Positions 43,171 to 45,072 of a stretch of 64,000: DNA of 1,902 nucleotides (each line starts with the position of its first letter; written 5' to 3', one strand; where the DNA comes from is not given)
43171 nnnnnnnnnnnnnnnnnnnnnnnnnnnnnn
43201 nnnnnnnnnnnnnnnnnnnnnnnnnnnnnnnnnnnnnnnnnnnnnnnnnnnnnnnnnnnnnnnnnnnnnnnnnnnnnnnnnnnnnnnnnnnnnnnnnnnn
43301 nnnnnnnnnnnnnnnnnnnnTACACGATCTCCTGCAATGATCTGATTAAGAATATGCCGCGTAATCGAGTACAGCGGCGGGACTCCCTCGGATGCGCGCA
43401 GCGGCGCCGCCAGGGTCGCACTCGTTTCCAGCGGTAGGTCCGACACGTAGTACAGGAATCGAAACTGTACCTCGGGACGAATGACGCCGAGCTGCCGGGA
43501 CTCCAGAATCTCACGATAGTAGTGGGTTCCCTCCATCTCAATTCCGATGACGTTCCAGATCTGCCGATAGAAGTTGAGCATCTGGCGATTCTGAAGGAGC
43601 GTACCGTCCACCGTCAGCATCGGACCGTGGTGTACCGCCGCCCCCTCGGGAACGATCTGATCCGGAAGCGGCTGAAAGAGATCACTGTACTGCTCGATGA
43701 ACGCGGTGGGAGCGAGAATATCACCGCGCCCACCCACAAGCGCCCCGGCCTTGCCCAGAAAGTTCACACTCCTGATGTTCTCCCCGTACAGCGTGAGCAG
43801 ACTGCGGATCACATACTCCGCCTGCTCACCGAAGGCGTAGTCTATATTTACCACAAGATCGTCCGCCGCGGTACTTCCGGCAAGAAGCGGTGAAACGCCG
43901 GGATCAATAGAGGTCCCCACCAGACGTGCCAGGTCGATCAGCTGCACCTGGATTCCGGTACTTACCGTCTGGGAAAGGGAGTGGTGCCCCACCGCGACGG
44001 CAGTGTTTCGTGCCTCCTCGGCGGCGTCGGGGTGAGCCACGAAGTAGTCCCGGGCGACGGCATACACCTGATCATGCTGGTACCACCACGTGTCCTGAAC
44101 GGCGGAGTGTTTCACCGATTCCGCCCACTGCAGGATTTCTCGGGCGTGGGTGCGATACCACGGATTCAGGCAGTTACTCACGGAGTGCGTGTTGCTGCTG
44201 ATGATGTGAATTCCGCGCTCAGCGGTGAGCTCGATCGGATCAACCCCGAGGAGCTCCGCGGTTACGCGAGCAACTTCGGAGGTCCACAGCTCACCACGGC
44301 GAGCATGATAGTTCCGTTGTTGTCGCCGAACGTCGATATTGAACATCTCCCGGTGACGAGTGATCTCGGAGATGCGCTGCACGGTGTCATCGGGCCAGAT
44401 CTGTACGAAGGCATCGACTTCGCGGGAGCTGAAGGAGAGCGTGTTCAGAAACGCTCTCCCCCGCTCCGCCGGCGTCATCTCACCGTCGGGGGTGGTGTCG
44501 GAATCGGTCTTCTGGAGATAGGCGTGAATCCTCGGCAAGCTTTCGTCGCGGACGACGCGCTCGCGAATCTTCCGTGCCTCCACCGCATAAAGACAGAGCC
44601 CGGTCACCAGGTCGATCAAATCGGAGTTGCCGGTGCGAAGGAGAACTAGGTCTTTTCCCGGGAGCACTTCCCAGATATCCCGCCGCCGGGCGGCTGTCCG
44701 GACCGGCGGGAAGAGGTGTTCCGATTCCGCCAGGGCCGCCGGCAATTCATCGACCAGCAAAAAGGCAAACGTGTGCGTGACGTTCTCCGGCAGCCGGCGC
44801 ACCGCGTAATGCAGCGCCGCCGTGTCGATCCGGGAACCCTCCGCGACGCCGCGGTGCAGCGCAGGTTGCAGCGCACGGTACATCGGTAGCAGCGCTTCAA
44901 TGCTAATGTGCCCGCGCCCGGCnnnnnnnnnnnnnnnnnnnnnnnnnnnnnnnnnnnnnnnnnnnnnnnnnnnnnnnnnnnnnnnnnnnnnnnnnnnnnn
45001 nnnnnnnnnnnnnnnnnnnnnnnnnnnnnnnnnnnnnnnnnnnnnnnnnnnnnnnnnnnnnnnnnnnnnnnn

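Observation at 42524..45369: cNMP sensor fused to a nucleoside-phosphorylase/nucleosidase-like domain, translationally coupled to an orphan ParA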

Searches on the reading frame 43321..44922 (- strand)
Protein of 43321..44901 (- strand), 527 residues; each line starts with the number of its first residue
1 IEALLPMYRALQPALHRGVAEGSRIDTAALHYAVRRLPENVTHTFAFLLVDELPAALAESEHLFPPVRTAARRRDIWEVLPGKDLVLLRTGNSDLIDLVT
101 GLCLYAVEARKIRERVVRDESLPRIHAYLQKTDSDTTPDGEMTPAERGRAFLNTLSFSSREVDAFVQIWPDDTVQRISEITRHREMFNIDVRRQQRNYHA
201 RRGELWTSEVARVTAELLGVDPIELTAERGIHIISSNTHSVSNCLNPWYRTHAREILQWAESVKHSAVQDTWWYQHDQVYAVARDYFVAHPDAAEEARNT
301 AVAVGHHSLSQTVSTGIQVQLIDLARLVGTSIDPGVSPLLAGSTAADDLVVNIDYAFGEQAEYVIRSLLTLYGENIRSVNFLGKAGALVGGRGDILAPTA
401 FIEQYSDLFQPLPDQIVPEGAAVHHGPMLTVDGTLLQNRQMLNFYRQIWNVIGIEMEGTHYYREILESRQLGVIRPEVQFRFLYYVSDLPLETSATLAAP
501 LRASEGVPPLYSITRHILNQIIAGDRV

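Call 28: search_protein_representatives(protein=window:43321-44901:-)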
Query: 527 residues. Proteins with E-value up to 0.001 (for the whole library): 491; up to 1e-10: 299; up to 1e-30: 133. The best 150 are listed.
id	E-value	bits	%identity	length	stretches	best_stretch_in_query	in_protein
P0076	5.0e-174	596.1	56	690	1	2-524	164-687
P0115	2.2e-162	557.7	62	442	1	86-525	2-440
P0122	2.3e-148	511.4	50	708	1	4-522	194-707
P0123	7.9e-140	483.3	49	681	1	3-525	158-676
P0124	6.6e-133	460.5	47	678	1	2-522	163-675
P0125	5.5e-124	431.0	45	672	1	3-522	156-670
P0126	1.9e-123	429.2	44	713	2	296-522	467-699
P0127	2.7e-122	425.4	45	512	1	4-522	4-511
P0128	2.2e-121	422.4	44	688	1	4-525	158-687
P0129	2.7e-120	418.8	44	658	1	3-523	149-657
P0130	1.4e-116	406.6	43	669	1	1-522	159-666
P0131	4.1e-114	398.4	45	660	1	3-522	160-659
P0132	3.3e-113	395.5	45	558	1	3-523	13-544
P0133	1.4e-111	390.1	46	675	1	1-521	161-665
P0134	1.9e-110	386.4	42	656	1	2-522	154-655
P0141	7.3e-96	338.3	40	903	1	2-525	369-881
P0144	1.7e-92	327.2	37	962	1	2-523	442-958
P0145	1.3e-89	317.6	37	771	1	3-526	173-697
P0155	2.6e-83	296.8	39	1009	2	56-522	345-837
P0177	1.7e-70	254.6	36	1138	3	329-522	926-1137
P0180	3.6e-69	250.2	33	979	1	4-525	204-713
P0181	1.5e-68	248.1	34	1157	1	4-521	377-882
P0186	3.0e-67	243.9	36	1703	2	349-522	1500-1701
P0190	1.1e-64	235.4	35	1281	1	4-525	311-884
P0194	2.3e-63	231.0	35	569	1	3-524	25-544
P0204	4.6e-56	206.9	32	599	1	4-522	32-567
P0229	5.4e-42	160.5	30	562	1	7-522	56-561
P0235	4.2e-39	151.0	33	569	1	6-522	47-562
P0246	5.9e-34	134.0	27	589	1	4-507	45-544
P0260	1.1e-29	119.9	28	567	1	1-523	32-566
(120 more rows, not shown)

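Call 29: search_protein_families(library=pfam, proteins=[P0141, P0144, P0155, P0177, P0181, P0186, P0190, P0180, P0145], max_evalue=0.001)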
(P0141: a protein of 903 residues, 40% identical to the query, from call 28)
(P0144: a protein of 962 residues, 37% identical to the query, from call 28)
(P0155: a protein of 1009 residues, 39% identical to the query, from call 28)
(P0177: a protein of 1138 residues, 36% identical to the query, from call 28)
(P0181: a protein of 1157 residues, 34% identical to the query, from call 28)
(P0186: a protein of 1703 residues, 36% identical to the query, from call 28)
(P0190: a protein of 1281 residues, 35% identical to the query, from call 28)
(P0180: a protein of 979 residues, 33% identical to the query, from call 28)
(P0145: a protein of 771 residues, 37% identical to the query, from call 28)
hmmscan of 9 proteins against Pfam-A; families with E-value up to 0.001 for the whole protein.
P0141 (903 aa): 3 families
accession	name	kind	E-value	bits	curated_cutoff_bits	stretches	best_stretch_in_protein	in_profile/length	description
PF21850.2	DUF6909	-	3.1e-96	323.3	27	1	369-878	2-534/535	Family of unknown function (DUF6909)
PF00072.30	Response_reg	-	2.3e-30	105.4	30.2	1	8-119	1-110/111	Response regulator receiver domain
PF00027.35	cNMP_binding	-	1.3e-07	31.9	27.5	1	248-329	3-89/89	Cyclic nucleotide-binding domain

P0144 (962 aa): 6 families
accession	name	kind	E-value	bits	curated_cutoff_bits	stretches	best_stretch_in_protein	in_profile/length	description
PF21850.2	DUF6909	-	4.6e-102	342.5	27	1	441-957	1-534/535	Family of unknown function (DUF6909)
PF13185.12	GAF_2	-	4.2e-12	46.9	28.6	1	116-249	2-136/136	GAF domain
PF13492.12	GAF_3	-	1.7e-11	45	27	1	117-249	1-128/129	GAF domain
PF01590.32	GAF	-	3.4e-06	28.1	22.4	1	118-245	2-130/133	GAF domain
PF04340.18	DUF484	-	2.5e-05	24.5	24.2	1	90-248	65-214/219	Protein of unknown function, DUF484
PF00027.35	cNMP_binding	-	0.00074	19.9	27.5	0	330-375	14-61/89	Cyclic nucleotide-binding domain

P0155 (1009 aa): 3 families
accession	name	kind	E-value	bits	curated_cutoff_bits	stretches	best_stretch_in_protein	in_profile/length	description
PF21850.2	DUF6909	-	1.5e-88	298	27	1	243-837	1-534/535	Family of unknown function (DUF6909)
PF00027.35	cNMP_binding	-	2e-08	34.5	27.5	1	45-109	2-70/89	Cyclic nucleotide-binding domain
PF01048.26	PNP_UDP_1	-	0.00093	19.1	25.1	0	672-777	58-180/233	Phosphorylase superfamily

P0177 (1138 aa): 2 families
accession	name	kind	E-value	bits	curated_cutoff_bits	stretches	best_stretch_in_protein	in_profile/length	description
PF21850.2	DUF6909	-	6e-88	295.9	27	3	944-1138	345-535/535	Family of unknown function (DUF6909)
PF00027.35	cNMP_binding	-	1.3e-05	25.6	27.5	1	167-198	1-32/89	Cyclic nucleotide-binding domain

P0181 (1157 aa): 4 families
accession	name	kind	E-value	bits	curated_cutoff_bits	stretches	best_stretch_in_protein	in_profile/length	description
PF21850.2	DUF6909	-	1.5e-68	231.9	27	1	377-884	4-535/535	Family of unknown function (DUF6909)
PF04127.22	DFP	-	1.2e-17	64.8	22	2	1011-1120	68-173/186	DNA/pantothenate metabolism flavoprotein C-terminal domain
PF08719.17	NADAR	-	1.4e-15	58.3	35.1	1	28-154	15-162/163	NADAR domain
PF00027.35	cNMP_binding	-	0.00012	22.4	27.5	1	256-333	6-87/89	Cyclic nucleotide-binding domain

P0186 (1703 aa): 2 families
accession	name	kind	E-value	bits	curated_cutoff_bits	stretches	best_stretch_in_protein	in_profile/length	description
PF21850.2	DUF6909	-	3.4e-94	316.5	27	2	972-1343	1-334/535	Family of unknown function (DUF6909)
PF00027.35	cNMP_binding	-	2.8e-05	24.4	27.5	1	722-760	1-39/89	Cyclic nucleotide-binding domain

P0190 (1281 aa): 1 family
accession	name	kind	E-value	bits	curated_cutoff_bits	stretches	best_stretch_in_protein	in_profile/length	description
PF21850.2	DUF6909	-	9.4e-92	308.5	27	1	308-881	1-534/535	Family of unknown function (DUF6909)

P0180 (979 aa): 2 families
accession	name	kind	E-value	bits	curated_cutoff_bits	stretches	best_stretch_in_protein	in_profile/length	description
PF21850.2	DUF6909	-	7.8e-73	246.1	27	1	203-711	3-535/535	Family of unknown function (DUF6909)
PF04127.22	DFP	-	3.2e-21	76.4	22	2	850-945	78-173/186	DNA/pantothenate metabolism flavoprotein C-terminal domain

P0145 (771 aa): 2 families
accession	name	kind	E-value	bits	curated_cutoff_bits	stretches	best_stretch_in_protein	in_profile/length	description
PF21850.2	DUF6909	-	1.9e-101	340.5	27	1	172-693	2-534/535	Family of unknown function (DUF6909)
PF00027.35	cNMP_binding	-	1.9e-13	50.6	27.5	1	49-129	2-86/89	Cyclic nucleotide-binding domain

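Call 31: search_protein_families(library=pfam, alignment_id=A2, max_evalue=1)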
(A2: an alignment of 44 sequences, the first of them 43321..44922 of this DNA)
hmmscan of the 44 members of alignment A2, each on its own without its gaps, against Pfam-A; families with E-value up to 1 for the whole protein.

A. member 1, window:43321-44922:- (534 aa): 2 families
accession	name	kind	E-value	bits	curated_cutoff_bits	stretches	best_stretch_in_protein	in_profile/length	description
PF21850.2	DUF6909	-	1.5e-120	403.5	27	1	8-529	1-534/535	Family of unknown function (DUF6909)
PF01048.26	PNP_UDP_1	-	0.28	11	25.1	0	426-467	138-178/233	Phosphorylase superfamily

B. families by the number of members that match (of 44 scanned): 13 families
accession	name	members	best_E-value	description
PF21850.2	DUF6909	44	1e-128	Family of unknown function (DUF6909)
PF01048.26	PNP_UDP_1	29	6.3e-07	Phosphorylase superfamily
PF18312.6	ScsC_N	2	0.059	Copper resistance protein ScsC N-terminal domain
PF04417.17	DUF501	2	0.12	Protein of unknown function (DUF501)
PF15445.11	ATS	1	0.042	acidic terminal segments, variant surface antigen of PfEMP1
PF14072.11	DndB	1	0.044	DNA-sulfur modification-associated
PF09621.15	LcrR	1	0.064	Type III secretion system regulator (LcrR)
PF08406.16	CbbQ_C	1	0.087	CbbQ/NirQ/NorQ C-terminal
PF24529.1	CFAP47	1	0.18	Cilia- and flagella-associated protein 47 domain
PF17206.9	SeqA_N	1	0.25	SeqA protein N-terminal domain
PF00517.22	GP41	1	0.27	Retroviral envelope protein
PF15718.10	MNR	1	0.38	Protein moonraker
PF07544.18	Med9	1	0.52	RNA polymerase II transcription mediator complex subunit 9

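Call 32: search_solved_structures(query=A2, max_evalue=10, show_alignments=3)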
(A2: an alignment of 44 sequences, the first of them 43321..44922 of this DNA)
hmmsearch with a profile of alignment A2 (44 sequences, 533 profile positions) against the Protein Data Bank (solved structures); distinct sequences matched with E-value up to 10: 5.
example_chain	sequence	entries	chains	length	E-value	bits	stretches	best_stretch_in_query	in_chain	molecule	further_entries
4dl0_K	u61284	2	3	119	0.037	15.5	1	260-339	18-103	V-type proton ATPase subunit G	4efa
3j9t_L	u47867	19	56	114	0.05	15.1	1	260-339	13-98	V-type proton ATPase subunit G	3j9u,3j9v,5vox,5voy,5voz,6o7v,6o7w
5bw9_J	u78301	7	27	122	0.055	15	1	260-339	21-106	V-type proton ATPase subunit G | Yeast V-ATPase subunit G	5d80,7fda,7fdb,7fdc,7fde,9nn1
9p0k_B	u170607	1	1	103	0.14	13.6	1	227-279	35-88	C-X-C motif chemokine 9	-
7jtu_A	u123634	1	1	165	0.36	12.3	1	206-338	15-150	SsdA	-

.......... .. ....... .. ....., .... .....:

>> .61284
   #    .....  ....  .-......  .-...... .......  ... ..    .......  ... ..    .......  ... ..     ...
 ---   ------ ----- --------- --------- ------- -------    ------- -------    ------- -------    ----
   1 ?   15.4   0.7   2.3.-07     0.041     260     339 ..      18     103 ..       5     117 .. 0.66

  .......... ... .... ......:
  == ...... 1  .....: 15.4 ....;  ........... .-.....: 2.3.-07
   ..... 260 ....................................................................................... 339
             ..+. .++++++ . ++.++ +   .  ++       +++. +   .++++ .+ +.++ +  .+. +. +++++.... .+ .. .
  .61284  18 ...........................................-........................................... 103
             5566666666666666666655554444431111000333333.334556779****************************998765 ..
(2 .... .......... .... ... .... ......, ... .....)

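Call 38: predict_structure(alignment_id=A2)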
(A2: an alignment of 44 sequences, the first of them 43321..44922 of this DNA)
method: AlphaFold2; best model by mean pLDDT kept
length: 534 residues; sequences in the alignment: 44
mean_pLDDT: 90.1   pTM: 0.88
mean pLDDT of the five models: 90.1, 89.3, 89.2, 82.9, 82.6
residues with pLDDT >= 90: 384; 70-90: 121; 50-70: 26; < 50: 3
segments of 3 or more residues with pLDDT < 50: none
pLDDT, mean of each block of 10 residues (from residue 1): 91 93 89 94 93 89 71 83 90 84 92 97 96 92 66 93 96 94 96 90 62 89 94 94 90 98 98 92 96 97 97 81 83 96 93 94 82 94 95 93 96 89 89 93 89 94 91 95 94 89 77 93 95 54
secondary structure, 60 per line:
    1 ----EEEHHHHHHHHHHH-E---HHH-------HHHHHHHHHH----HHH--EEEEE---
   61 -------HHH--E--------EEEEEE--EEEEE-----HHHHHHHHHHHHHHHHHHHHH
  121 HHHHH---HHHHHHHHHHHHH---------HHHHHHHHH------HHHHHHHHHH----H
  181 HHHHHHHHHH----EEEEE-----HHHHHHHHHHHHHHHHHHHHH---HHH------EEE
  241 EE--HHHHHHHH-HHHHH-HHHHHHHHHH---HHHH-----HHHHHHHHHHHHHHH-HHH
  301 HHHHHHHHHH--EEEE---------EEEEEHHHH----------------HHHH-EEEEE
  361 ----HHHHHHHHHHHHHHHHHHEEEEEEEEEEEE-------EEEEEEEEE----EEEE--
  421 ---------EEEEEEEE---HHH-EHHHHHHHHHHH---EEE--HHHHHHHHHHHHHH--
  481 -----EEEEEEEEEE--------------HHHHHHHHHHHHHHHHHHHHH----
elements in order: E5-7 H8-18 H34-43 E53-57 E82-87 E90-94 H100-125 H129-141 H151-159 H166-175 H180-190 E195-199 H205-225 E238-242 H245-252 H254-258 H260-269 H273-276 H282-296 H298-310 E313-316 E326-330 H331-334 H351-354 E356-360 H365-382 E383-394 E402-410 E415-418 E430-437 H446-456 E460-462 H465-478 E486-495 H510-530

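Call 40: fold_search(model_id=the predicted structure, library=pdb)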
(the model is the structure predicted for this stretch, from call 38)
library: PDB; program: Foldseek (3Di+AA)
matches with E <= 10: 553; with E <= 0.001: 429
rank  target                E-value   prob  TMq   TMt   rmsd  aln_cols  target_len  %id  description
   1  1lx7_B                6.8e-08  1.00  0.28  0.58   6.7       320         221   13  Structure of E. coli uridine phosphorylase at 2.0A (released 2002-06-12)
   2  1rxc_A                7.6e-08  1.00  0.30  0.58   5.7       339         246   12  E. COLI uridine phosphorylase: 5-fluorouracil ribose-1-phosphate complex (released 2004-04-13)
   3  1t8s_B                8.0e-08  1.00  0.25  0.30   4.7       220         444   16  Crystal Structure of E.coli AMP Nucleosidase complexed with formicin 5'-monophosphate (released 2004-08-17)
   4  1t0u_A                8.4e-08  1.00  0.28  0.59   6.5       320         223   13  Crystal structure of E.coli uridine phosphorylase at 2.2 A resolution (Type-A Native) (released 2004-04-27)
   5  1rxc_K                8.8e-08  1.00  0.28  0.55   5.9       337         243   11  E. COLI uridine phosphorylase: 5-fluorouracil ribose-1-phosphate complex (released 2004-04-13)
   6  3dps_F                1.1e-07  1.00  0.28  0.58   6.3       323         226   12  X-ray structure of the unliganded uridine phosphorylase from salmonella typhimurium in homodimeric form at 1.8A (released 2009-07-14)
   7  5efo_B                1.3e-07  1.00  0.31  0.60   6.9       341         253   13  X-ray structure uridine phosphorylase from Vibrio cholerae in complex with cytidine and cytosine at 1.63A. (released 2016-11-09)
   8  1rxs_G                1.3e-07  1.00  0.29  0.57   5.9       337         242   11  E. coli uridine phosphorylase: 2'-deoxyuridine phosphate complex (released 2004-04-13)
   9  1y1t_F                1.4e-07  1.00  0.27  0.59   6.3       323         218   11  Crystal Structure of the Uridine Phosphorylase from Salmonella Typhimurium at 1.77A Resolution (released 2005-11-22)
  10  4k6o_B                1.6e-07  1.00  0.29  0.56   7.0       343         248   12  X-ray structure uridine phosphorylase from Vibrio cholerae in complex with 6-methyluracil at 1.17 A resolution (released 2014-05-07)
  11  2oxf_F                1.8e-07  1.00  0.28  0.58   6.1       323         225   12  X-ray structure of the unliganded uridine phosphorylase from Salmonella typhimurium in homodimeric form at 1.76A resol (released 2008-02-26)
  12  3ddo_B                1.8e-07  1.00  0.28  0.55   6.1       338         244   10  X-RAY Structure of the Uridine Phosphorylase from Salmonella Typhimurium in Complex with by Phosphate Ion at 1.5A Reso (released 2009-06-09)
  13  3c74_F                1.9e-07  1.00  0.29  0.56   6.0       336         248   12  X-ray structure of the uridine phosphorylase from salmonella typhimurium in complex with 2,2'-anhydrouridine at 2.38a  (released 2009-02-10)
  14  4ny1_A                1.9e-07  1.00  0.29  0.56   5.9       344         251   11  X-ray structure of the unliganded uridine phosphorylase from Yersinia pseudotuberculosis at 1.7 A resolution (released 2015-01-07)
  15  2hrd_B                2.0e-07  1.00  0.29  0.57   5.9       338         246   12  Crystal structure of the uridine phosphorylase from Salmonella typhimurium in complex with thymine and phosphate ion a (released 2007-07-24)
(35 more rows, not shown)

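Call 68: find_encoding_contigs(protein=P0194, flank=6000, max_places=2)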
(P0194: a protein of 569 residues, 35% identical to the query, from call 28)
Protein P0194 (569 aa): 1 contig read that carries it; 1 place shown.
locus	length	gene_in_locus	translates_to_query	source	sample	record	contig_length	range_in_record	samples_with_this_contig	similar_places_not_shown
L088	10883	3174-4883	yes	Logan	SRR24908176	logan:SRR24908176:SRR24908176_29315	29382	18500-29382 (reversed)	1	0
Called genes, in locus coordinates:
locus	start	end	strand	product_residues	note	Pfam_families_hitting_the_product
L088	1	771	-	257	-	?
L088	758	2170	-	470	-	-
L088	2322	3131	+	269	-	PF01263:Aldose_epim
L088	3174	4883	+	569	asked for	PF21850:DUF6909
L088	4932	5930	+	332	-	-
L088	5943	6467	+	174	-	-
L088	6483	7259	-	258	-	PF14023:Bestrophin-like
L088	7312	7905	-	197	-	PF13189:Cytidylate_kin2, PF13191:AAA_16 (weak), PF13238:AAA_18, PF13671:AAA_33 (weak), PF13207:AAA_17 (weak)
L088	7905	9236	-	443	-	PF04055:Radical_SAM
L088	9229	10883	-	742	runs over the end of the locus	PF23023:Anti-Pycsar_Apyc1, PF12706:Lactamase_B_2 (weak), PF00027:cNMP_binding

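Call 69: find_encoding_contigs(protein=P0235, flank=6000, max_places=2)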
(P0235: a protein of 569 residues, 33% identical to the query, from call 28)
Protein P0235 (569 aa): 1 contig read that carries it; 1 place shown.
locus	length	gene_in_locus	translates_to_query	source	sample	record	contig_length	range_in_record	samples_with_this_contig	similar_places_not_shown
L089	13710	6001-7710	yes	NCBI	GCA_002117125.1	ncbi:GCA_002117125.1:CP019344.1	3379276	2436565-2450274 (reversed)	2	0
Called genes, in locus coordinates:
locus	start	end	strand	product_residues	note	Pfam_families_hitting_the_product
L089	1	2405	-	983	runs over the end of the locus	PF01326:PPDK_N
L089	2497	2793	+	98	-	-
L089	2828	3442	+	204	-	PF00005:ABC_tran, PF13304:AAA_21 (faint)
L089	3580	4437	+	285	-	PF01551:Peptidase_M23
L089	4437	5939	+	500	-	PF03321:GH3, PF23571:GH3_M, PF23572:GH3_C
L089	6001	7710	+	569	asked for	PF21850:DUF6909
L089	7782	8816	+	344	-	-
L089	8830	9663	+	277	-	PF01370:Epimerase, PF04321:RmlD_sub_bind, PF16363:GDP_Man_Dehyd, PF02719:Polysacc_synt_2, PF07993:NAD_binding_4 (weak)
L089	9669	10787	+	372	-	PF01370:Epimerase, PF04321:RmlD_sub_bind (weak), PF16363:GDP_Man_Dehyd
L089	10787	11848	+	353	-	PF01370:Epimerase, PF04321:RmlD_sub_bind (faint), PF16363:GDP_Man_Dehyd (weak)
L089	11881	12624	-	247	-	PF13578:Methyltransf_24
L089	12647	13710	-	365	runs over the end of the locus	-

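Call 73: find_encoding_contigs(protein=P0204, flank=5000, max_places=2)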
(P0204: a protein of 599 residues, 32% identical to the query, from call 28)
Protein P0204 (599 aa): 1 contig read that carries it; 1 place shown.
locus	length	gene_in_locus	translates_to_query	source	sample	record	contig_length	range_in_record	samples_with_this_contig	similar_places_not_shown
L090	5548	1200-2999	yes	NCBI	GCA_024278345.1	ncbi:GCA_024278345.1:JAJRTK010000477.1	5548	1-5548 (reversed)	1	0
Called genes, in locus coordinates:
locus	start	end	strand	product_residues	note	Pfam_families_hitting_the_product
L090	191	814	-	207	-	PF00485:PRK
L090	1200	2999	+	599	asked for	PF21850:DUF6909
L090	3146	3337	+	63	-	PF00830:Ribosomal_L28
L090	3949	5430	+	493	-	PF02310:B12-binding, PF04055:Radical_SAM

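Call 74: find_encoding_contigs(protein=P0229, flank=5000, max_places=2)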
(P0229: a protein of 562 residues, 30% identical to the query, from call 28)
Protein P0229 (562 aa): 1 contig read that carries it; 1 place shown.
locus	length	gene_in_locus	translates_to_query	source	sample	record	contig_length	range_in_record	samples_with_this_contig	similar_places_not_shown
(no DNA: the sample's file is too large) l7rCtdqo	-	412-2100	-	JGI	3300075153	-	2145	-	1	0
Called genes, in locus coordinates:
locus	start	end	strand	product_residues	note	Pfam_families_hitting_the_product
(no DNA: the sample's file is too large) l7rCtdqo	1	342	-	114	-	?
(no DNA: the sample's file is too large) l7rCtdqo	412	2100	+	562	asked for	PF21850:DUF6909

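Call 75: find_encoding_contigs(protein=P0246, flank=5000, max_places=2)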
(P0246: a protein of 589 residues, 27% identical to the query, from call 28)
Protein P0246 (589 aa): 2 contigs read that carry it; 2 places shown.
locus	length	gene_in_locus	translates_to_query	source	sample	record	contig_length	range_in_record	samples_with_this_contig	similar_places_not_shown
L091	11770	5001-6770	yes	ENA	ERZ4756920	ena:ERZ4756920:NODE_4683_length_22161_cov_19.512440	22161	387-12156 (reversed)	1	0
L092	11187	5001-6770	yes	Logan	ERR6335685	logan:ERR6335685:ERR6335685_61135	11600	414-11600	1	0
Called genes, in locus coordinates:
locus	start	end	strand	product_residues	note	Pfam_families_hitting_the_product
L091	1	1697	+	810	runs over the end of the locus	PF00521:DNA_topoisoIV, PF03989:DNA_gyraseA_C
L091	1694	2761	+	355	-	PF01210:NAD_Gly3P_dh_N, PF02558:ApbA (weak), PF03446:NAD_binding_2 (faint), PF07479:NAD_Gly3P_dh_C, PF20618:GPD_NAD_C_bact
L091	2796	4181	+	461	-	PF02518:HATPase_c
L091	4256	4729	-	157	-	PF00254:FKBP_C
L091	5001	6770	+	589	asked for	PF21850:DUF6909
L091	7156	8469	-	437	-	PF00275:EPSP_synthase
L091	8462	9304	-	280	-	PF08501:Shikimate_dh_N, PF02826:2-Hacid_dh_C (faint), PF01488:Shikimate_DH, PF18317:SDH_C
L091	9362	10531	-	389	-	PF01817:CM_2, PF00800:PDT, PF01842:ACT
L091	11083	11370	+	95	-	PF00166:Cpn10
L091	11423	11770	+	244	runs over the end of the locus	?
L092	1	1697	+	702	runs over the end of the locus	?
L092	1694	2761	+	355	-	PF01210:NAD_Gly3P_dh_N, PF02558:ApbA (weak), PF03446:NAD_binding_2 (faint), PF07479:NAD_Gly3P_dh_C, PF20618:GPD_NAD_C_bact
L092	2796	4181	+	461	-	PF02518:HATPase_c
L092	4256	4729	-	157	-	PF00254:FKBP_C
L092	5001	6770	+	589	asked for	PF21850:DUF6909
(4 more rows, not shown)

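Call 81: find_encoding_contigs(protein=P0132, flank=5000, max_places=2)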
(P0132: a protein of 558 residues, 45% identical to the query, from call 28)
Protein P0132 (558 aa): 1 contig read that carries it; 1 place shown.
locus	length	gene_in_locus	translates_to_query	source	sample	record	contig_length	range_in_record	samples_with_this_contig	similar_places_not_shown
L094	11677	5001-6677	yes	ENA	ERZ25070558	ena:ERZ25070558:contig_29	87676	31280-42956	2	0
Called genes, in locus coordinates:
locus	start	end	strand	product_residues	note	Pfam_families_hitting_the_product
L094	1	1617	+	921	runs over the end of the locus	PF13191:AAA_16, PF13401:AAA_22 (weak), PF25872:HTH_77 (weak), PF13424:TPR_12 (faint)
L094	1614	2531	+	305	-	-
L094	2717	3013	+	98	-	PF09313:TehB-like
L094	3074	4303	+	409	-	PF01082:Cu2_monooxygen (weak)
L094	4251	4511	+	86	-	-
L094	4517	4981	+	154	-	PF00027:cNMP_binding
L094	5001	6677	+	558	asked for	PF21850:DUF6909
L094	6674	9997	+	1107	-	PF00501:AMP-binding, PF00668:Condensation (weak)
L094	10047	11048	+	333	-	PF00126:HTH_1, PF03466:LysR_substrate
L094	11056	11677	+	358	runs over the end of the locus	-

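Call 82: find_encoding_contigs(protein=P0260, flank=5000, max_places=2)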
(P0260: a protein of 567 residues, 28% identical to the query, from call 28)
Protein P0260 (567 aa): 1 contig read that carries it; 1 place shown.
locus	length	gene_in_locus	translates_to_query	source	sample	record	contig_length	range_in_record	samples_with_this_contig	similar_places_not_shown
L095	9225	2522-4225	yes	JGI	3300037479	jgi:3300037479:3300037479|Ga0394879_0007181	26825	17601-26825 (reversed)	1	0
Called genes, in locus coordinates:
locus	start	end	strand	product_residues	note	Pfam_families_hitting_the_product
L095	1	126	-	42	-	?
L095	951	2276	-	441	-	PF03349:Toluene_X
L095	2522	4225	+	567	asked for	PF21850:DUF6909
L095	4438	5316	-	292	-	PF08308:PEGA (faint), PF13620:CarboxypepD_reg (faint)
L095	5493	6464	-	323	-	PF00005:ABC_tran, PF13304:AAA_21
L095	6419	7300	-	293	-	PF12679:ABC2_membrane_2, PF10920:DUF2705 (weak)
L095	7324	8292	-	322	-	PF00005:ABC_tran, PF13304:AAA_21, PF13732:DrrA1-3_C (faint)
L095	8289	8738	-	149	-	PF00692:dUTPase, PF22769:DCD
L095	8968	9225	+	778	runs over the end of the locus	PF00488:MutS_V, PF20297:MSSS (weak), PF01713:Smr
